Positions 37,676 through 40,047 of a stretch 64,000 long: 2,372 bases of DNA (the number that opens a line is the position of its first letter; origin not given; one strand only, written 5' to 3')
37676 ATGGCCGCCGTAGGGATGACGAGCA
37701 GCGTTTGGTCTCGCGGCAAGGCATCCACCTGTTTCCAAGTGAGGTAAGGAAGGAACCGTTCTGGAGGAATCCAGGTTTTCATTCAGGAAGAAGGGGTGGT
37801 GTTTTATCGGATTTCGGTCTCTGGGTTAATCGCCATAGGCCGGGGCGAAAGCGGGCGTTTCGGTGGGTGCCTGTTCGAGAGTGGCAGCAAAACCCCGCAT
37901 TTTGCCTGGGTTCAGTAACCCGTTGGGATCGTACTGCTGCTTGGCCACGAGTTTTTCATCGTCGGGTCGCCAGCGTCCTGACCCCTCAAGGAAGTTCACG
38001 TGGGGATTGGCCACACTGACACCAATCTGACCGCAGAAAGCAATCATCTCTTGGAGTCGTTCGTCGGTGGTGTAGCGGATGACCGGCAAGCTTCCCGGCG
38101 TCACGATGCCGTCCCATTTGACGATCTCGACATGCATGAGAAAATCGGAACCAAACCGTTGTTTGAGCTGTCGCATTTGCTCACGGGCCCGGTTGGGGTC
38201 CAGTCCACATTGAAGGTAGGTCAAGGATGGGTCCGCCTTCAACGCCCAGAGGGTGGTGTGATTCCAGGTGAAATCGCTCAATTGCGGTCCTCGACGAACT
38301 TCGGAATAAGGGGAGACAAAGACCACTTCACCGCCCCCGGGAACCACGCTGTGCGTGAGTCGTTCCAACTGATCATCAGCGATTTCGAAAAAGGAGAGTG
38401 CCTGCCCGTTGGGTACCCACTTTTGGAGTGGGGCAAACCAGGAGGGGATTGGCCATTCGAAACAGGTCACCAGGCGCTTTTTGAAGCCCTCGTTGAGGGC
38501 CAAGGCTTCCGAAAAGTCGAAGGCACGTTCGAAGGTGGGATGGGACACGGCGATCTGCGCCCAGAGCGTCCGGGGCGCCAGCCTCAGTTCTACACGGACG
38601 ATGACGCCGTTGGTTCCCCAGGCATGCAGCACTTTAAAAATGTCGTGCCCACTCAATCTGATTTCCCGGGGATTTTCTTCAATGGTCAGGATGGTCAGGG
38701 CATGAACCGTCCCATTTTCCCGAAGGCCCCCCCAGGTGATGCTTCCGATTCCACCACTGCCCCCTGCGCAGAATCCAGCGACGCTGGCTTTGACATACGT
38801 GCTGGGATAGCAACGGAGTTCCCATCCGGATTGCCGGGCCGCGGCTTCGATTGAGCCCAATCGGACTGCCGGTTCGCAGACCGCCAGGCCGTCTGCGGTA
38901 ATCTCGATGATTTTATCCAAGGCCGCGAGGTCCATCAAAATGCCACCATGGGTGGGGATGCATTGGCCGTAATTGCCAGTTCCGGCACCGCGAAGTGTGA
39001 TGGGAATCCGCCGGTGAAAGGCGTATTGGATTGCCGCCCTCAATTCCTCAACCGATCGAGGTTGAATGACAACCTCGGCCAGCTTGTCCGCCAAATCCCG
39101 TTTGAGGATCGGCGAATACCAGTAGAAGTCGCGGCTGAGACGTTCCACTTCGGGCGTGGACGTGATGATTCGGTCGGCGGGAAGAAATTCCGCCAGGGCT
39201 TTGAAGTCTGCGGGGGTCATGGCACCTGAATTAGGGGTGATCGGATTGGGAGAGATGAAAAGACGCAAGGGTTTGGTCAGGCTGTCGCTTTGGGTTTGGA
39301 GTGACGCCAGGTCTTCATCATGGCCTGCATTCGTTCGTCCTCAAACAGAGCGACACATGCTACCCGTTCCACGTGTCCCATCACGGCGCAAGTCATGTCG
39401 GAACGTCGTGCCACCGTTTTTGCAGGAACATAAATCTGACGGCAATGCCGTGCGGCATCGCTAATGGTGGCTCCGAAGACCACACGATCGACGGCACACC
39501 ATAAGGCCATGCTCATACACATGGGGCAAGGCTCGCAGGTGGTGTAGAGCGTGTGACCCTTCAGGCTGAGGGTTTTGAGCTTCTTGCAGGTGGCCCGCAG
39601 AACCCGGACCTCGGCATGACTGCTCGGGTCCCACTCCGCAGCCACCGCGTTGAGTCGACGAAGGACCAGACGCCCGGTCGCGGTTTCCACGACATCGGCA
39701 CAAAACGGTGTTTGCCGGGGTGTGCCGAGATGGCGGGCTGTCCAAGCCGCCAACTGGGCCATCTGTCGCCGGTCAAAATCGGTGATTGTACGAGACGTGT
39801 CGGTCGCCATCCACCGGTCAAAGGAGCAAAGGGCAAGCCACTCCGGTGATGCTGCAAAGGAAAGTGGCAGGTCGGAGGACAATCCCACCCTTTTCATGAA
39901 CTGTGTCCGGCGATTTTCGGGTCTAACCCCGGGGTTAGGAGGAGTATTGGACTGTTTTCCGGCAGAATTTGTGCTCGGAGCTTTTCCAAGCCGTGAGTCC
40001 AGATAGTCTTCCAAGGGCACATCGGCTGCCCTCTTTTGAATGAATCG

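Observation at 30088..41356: Tightly coupled ~10-kb transport-plus-hydrolysis operon with divergent amidase: candidate uncharacterised catabolic/salvage pathway for an N-rich cyclic amide or aminopyrimidine-like compound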

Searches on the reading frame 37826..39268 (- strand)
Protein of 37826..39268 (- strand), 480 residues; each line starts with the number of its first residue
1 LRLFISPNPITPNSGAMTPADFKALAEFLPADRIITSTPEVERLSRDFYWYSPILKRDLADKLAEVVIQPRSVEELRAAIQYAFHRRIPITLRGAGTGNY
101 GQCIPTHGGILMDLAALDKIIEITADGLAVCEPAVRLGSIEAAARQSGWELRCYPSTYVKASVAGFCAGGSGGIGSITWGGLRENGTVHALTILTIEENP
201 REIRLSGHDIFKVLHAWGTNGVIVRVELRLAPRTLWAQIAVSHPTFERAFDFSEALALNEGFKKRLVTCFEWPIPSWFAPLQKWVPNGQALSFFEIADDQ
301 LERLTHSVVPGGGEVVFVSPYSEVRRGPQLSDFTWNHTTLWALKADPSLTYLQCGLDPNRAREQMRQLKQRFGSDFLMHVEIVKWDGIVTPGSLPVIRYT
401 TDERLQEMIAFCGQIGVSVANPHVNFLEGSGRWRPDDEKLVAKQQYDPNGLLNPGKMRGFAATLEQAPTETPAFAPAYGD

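Call 3: search_protein_families(library=pfam, proteins=[window:37826-39268:-], max_evalue=0.01)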
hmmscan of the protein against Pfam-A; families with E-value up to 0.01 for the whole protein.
window:37826-39268:- (480 aa): 1 family
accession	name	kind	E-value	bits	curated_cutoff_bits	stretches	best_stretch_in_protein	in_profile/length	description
PF01565.28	FAD_binding_4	-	3.6e-24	85.5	26.4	1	65-185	2-122/139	FAD binding domain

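Call 4: search_protein_families(library=ncbifam, proteins=[window:37826-39268:-], max_evalue=0.01)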
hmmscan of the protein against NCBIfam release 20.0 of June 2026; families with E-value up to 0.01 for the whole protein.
window:37826-39268:- (480 aa): 7 families
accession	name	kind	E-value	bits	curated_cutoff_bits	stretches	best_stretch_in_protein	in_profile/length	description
TIGR00387.1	glcD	equivalog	2.1e-16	59.8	567.9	1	67-233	1-173/413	glycolate oxidase subunit GlcD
NF008408.0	PRK11230.1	equivalog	2.3e-16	59.3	897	1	66-240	58-237/499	glycolate oxidase subunit GlcD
NF008439.0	PRK11282.1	equivalog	9.6e-07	28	284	1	72-234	7-174/358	glycolate oxidase subunit GlcE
NF049975.1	2HglutDHaseYdiJ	equivalog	8.2e-06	23.8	1350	1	63-184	51-175/1018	D-2-hydroxyglutarate dehydrogenase YdiJ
NF053785.1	DcplphribOxDprE1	equivalog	1.1e-05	24.8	500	1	66-232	17-182/449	decaprenylphosphoryl-beta-D-ribose oxidase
TIGR01678.1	FAD_lactone_ox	subfamily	6e-05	22.1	396.8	1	64-233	15-181/438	sugar 1,4-lactone oxidase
NF041227.1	BagG_FevA2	exception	0.0016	17.1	850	1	72-232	54-209/455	bagremycin/ferroverdin biosynthesis FAD-dependent oxygenase BagG/FevA2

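Call 24: search_solved_structures(query=window:37826-39220:-, max_evalue=0.001)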
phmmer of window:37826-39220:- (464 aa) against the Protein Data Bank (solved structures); distinct sequences matched with E-value up to 0.001: 8.
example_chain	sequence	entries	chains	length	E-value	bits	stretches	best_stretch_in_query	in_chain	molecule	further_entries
6v42_A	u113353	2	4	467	3.2e-102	345.9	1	7-442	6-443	FAD/FMN-containing dehydrogenase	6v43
7qh2_C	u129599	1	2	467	2.5e-17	66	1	4-215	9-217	Lactate dehydrogenase (NAD(+),ferredoxin) subunit LctD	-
8jdb_A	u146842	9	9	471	1.4e-11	47.1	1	48-218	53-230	Probable D-lactate dehydrogenase, mitochondrial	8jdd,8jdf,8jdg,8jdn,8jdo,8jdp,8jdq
8jdc_A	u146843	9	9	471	1.4e-11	47.1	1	48-218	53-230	Probable D-lactate dehydrogenase, mitochondrial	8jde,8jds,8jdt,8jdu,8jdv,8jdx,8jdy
6lpn_A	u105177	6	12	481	6.9e-07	31.6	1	48-224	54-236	D-2-hydroxyglutarate dehydrogenase, mitochondrial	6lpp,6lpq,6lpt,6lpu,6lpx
3pm9_A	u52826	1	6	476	2.3e-06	29.9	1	47-222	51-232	Putative oxidoreductase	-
9qgz_A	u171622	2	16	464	2.9e-06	29.5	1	13-219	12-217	Glycolate oxidase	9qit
9ffk_A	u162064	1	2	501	0.00099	21.2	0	52-121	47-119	FAD-binding oxidoreductase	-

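Call 30: search_solved_structures(query=window:37826-39220:-, max_evalue=1e-50, show_alignments=1)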
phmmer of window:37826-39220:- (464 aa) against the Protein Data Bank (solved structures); distinct sequences matched with E-value up to 1e-50: 1.
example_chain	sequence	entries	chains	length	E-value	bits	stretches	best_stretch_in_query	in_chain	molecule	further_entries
6v42_A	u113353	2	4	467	3.2e-102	345.9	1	7-442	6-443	FAD/FMN-containing dehydrogenase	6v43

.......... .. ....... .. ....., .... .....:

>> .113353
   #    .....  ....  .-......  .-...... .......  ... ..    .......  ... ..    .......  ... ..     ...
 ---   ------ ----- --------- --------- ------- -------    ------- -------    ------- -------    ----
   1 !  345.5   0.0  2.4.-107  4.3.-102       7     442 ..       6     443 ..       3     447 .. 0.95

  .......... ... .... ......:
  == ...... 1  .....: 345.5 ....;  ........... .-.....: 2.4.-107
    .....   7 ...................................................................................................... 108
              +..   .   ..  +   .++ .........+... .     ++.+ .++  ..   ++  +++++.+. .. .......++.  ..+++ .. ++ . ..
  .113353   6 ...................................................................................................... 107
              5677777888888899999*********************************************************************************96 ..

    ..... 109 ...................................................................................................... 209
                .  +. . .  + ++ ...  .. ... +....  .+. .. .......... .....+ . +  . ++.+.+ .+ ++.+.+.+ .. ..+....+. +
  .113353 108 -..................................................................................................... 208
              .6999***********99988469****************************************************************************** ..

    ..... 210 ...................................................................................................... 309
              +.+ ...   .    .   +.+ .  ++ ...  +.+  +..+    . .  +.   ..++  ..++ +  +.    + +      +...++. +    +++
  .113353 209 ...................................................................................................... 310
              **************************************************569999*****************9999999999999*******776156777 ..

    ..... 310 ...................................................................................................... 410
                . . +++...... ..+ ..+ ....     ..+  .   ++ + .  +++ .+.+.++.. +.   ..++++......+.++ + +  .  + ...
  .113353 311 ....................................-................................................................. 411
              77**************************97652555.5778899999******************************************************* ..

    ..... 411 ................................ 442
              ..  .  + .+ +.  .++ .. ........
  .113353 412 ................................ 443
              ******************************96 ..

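Call 61: predict_structure(alignment_id=A2)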
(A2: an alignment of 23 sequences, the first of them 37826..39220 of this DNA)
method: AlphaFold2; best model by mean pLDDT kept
length: 464 residues; sequences in the alignment: 23
mean_pLDDT: 73.6   pTM: 0.78
mean pLDDT of the five models: 73.6, 72.6, 72.5, 71.8, 70.0
residues with pLDDT >= 90: 60; 70-90: 244; 50-70: 97; < 50: 63
segments of 3 or more residues with pLDDT < 50: 80-86, 154-162, 164-169, 307-310, 406-417, 441-464
pLDDT, mean of each block of 10 residues (from residue 1): 82 90 84 59 79 94 93 76 52 86 93 90 86 78 74 50 47 88 93 73 81 87 87 86 82 72 66 84 87 73 60 68 68 70 81 78 71 58 72 83 54 43 80 75 36 35 34
secondary structure, 60 per line:
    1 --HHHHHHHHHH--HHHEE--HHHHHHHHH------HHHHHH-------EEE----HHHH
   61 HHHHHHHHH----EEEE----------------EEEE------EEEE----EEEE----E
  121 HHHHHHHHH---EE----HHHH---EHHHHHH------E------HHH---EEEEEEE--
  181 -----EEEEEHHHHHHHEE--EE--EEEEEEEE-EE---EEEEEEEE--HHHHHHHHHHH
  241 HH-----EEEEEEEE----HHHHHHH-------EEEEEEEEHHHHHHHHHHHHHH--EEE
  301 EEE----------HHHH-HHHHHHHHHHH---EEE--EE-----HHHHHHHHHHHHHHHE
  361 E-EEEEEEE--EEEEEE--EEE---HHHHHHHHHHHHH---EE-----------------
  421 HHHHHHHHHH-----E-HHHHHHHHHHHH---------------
elements in order: H3-12 H22-30 H37-42 E50-52 H57-69 E74-77 E94-97 E104-107 E112-115 H121-129 H139-142 H147-152 E172-178 E186-190 H191-197 E206-213 E220-227 H230-242 E248-255 H260-266 E274-281 H282-295 E298-303 H314-317 H319-329 E333-335 H345-359 E363-369 E372-377 E380-382 H386-398 H421-430 H438-449

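Call 63: fold_search(model_id=the predicted structure, library=pdb)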
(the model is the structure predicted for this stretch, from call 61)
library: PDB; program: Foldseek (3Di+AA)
matches with E <= 10: 997; with E <= 0.001: 299
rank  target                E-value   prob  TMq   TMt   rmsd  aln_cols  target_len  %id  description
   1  6v42_A                1.3e-41  1.00  0.87  0.86   2.6       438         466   39  Crystal structure of the flavin oxygenase with cofactor bound involved in folate catabolism (released 2020-12-02)
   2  8jdp                  1.8e-22  1.00  0.72  0.73   4.5       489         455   18  Crystal structure of H405A mLDHD in complex with D-2-hydroxyisovaleric acid (released 2023-10-18)
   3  8jds                  3.4e-22  1.00  0.71  0.72   4.7       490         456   17  Crystal structure of mLDHD in complex with Pyruvate (released 2023-10-18)
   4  8jdx                  3.4e-22  1.00  0.71  0.72   4.6       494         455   16  Crystal structure of mLDHD in complex with 2-ketoisovaleric acid (released 2023-10-18)
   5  8jde                  4.1e-22  1.00  0.71  0.73   4.6       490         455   17  Crystal structure of mLDHD in complex with D-lactate (released 2023-10-18)
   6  8jdt                  4.6e-22  1.00  0.71  0.72   4.5       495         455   16  Crystal structure of mLDHD in complex with 2-ketobutanoic acid (released 2023-10-18)
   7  8jdu                  5.2e-22  1.00  0.72  0.73   4.6       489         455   17  Crystal structure of mLDHD in complex with 2-ketovaleric acid (released 2023-10-18)
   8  8jdb                  1.5e-21  1.00  0.71  0.73   4.6       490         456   17  Crystal structure of H405A mLDHD in complex with D-2-hydroxyoctanoic acid (released 2023-10-18)
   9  8jdv                  1.9e-21  1.00  0.72  0.73   4.6       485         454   17  Crystal structure of mLDHD in complex with 2-ketohexanoic acid (released 2023-10-18)
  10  8jdy                  2.4e-21  1.00  0.70  0.72   4.7       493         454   16  Crystal structure of mLDHD in complex with 2-ketoisocaproic acid (released 2023-10-18)
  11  8jdc                  2.8e-21  1.00  0.71  0.73   4.6       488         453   17  Crystal structure of mLDHD in apo form (released 2023-10-18)
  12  9qit_A                3.0e-21  1.00  0.68  0.69   5.5       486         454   16  Crystal structure of a D-lactate dehydrogenase in complex with D-lactate from Porcellio dilatatus (released 2025-12-03)
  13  9qit_E                1.6e-20  1.00  0.70  0.72   5.1       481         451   16  Crystal structure of a D-lactate dehydrogenase in complex with D-lactate from Porcellio dilatatus (released 2025-12-03)
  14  9qit_B                2.1e-20  1.00  0.68  0.69   5.3       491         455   15  Crystal structure of a D-lactate dehydrogenase in complex with D-lactate from Porcellio dilatatus (released 2025-12-03)
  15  9qit_D                4.2e-20  1.00  0.70  0.71   5.3       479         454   17  Crystal structure of a D-lactate dehydrogenase in complex with D-lactate from Porcellio dilatatus (released 2025-12-03)
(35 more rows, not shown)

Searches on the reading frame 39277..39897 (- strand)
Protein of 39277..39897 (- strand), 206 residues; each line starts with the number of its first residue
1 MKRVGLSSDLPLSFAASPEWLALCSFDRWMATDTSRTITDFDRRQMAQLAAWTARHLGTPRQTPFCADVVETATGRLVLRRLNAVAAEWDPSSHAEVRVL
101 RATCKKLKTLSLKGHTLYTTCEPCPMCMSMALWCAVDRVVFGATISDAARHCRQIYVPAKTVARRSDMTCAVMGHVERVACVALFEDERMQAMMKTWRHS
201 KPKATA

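Call 3: search_protein_families(library=pfam, proteins=[window:39277-39897:-], max_evalue=0.01)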
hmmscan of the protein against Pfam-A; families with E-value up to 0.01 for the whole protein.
window:39277-39897:- (206 aa): 7 families
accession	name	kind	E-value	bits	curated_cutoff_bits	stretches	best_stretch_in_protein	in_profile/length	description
PF00383.29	dCMP_cyt_deam_1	-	1.6e-16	60.5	25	1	45-142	9-101/102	Cytidine and deoxycytidylate deaminase zinc-binding region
PF14437.12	MafB19-deam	-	1.1e-10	42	27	1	86-145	44-103/142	MafB19-like deaminase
PF18750.7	SNAD4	-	0.00045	20.7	27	1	72-129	14-69/130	Secreted Novel AID/APOBEC-like Deaminase 4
PF14439.12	Bd3614-deam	-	0.0014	19.1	38.5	1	92-138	34-81/113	Bd3614-like deaminase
PF18782.7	NAD2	-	0.003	18.2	27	1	61-132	21-95/179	Novel AID APOBEC clade 2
PF18785.7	Inv-AAD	-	0.0063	16.8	26.5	1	105-157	44-89/129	Invertebrate-AID/APOBEC-deaminase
PF18772.7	APOBEC2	-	0.0096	16.4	26.8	0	77-130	34-88/175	APOBEC2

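Call 4: search_protein_families(library=ncbifam, proteins=[window:39277-39897:-], max_evalue=0.01)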
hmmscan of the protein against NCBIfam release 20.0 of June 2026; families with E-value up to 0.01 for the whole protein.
window:39277-39897:- (206 aa): 2 families
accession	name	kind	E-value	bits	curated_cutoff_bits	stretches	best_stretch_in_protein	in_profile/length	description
NF008113.2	PRK10860.1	equivalog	7.3e-12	45.4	150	1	73-144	35-106/165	tRNA adenosine(34) deaminase TadA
NF041025.1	antiphage_deaminase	equivalog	0.00017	20.6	400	1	92-141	337-385/437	anti-phage dCTP deaminase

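Call 14: search_solved_structures(query=window:39277-39897:-, max_evalue=0.001)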
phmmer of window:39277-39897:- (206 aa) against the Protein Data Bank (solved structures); distinct sequences matched with E-value up to 0.001: 44.
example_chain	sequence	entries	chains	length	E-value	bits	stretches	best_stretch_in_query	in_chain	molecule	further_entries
1tiy_A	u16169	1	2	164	8.8e-14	55.1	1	64-150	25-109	Guanine deaminase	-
1wkq_A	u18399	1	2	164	8.8e-14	55.1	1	64-150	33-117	Guanine deaminase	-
5jfy_A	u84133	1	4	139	1.3e-12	51.3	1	38-146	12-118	Deoxycytidine deaminase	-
7cph_A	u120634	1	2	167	3.7e-12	49.8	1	70-144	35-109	tRNA-specific adenosine deaminase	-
7dqn_A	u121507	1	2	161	5.1e-12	49.4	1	64-146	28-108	Guanosine deaminase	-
7dbf_A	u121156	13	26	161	5.1e-12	49.4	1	64-146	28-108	Guanosine deaminase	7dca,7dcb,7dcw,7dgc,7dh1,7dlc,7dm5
7w1q_A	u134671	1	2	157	1.3e-11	48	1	64-146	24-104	Guanosine deaminase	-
7dc9_A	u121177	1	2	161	1.3e-11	48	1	64-146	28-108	Guanosine deaminase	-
2a8n_A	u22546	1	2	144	1.7e-10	44.4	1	43-144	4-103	cytidine and deoxycytidylate deaminase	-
1wwr_A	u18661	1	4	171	1.8e-10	44.3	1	62-144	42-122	tRNA adenosine deaminase TadA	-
3ocq_A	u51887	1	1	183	4.9e-09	39.6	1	35-145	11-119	Putative Cytosine/adenosine deaminase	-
1z3a_A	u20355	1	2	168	9.3e-09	38.7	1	50-146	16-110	tRNA-specific adenosine deaminase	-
8e2q_A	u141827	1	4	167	3.2e-08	37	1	54-144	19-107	tRNA-specific adenosine deaminase 1.17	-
8e2p_A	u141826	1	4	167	4.4e-08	36.5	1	50-144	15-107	tRNA-specific adenosine deaminase 8.20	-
8e2r_A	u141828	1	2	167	4.9e-08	36.4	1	52-147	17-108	tRNA-specific adenosine deaminase 1.14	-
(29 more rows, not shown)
